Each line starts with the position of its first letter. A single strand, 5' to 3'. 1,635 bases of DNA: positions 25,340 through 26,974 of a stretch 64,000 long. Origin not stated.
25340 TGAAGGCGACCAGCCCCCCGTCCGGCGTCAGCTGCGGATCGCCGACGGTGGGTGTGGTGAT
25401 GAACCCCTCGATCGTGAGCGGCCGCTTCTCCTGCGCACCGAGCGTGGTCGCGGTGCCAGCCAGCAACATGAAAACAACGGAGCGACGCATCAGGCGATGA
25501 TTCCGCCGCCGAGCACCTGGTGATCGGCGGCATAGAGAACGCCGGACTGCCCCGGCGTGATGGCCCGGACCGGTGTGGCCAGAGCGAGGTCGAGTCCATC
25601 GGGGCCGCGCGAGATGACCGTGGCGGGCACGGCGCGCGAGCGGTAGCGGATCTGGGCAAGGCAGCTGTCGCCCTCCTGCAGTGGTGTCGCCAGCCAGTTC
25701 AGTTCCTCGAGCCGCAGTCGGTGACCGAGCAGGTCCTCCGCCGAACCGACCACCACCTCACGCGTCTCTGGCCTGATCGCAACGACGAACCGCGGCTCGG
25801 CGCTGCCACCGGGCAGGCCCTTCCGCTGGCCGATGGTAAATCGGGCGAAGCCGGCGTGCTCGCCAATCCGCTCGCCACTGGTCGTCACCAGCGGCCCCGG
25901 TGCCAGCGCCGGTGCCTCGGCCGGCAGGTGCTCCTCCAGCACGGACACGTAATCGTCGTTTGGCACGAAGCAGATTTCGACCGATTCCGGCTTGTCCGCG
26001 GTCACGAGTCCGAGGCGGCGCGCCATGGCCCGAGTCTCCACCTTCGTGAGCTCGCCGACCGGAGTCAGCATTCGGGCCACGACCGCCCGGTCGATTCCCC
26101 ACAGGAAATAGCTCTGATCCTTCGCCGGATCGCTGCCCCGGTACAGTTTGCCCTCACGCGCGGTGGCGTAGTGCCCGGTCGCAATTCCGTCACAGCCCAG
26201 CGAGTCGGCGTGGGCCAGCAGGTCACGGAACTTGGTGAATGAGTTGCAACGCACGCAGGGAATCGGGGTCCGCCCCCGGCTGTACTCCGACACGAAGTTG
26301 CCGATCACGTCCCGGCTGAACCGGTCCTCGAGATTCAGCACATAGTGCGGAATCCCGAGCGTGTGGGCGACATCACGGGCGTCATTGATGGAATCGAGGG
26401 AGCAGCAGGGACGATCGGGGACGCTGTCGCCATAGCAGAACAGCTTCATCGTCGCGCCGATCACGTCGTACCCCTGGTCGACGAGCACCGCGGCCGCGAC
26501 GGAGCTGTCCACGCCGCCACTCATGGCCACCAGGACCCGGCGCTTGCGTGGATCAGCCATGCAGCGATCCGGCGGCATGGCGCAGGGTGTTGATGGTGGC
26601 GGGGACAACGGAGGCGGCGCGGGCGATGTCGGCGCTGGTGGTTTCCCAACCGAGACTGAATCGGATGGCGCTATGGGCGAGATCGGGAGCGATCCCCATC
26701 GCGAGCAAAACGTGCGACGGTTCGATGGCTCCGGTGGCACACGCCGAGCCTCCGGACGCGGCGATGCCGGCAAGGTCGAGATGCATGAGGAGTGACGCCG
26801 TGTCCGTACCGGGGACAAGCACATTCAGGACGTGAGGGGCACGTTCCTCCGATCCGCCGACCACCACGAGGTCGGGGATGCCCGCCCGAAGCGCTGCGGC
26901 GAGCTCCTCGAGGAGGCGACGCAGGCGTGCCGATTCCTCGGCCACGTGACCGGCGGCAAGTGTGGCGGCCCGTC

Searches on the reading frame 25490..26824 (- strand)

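Call 26: search_protein_families(library=pfam, proteins=[window:25490-26824:-], max_evalue=0.0001)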
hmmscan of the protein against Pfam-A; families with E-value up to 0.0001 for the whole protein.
window:25490-26824:- (444 aa): 3 families
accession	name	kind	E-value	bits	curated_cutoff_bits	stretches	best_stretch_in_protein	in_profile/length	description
PF03054.22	tRNA_Me_trans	-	1.1e-64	218.3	20.6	1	96-288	2-201/202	tRNA methyl transferase HUP domain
PF20258.4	tRNA_Me_trans_C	-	1.1e-16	61.4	20.6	1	368-443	2-77/77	Aminomethyltransferase beta-barrel domain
PF20259.3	tRNA_Me_trans_M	-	2.4e-13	49.9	27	1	308-360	11-65/66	tRNA methyl transferase PRC-barrel domain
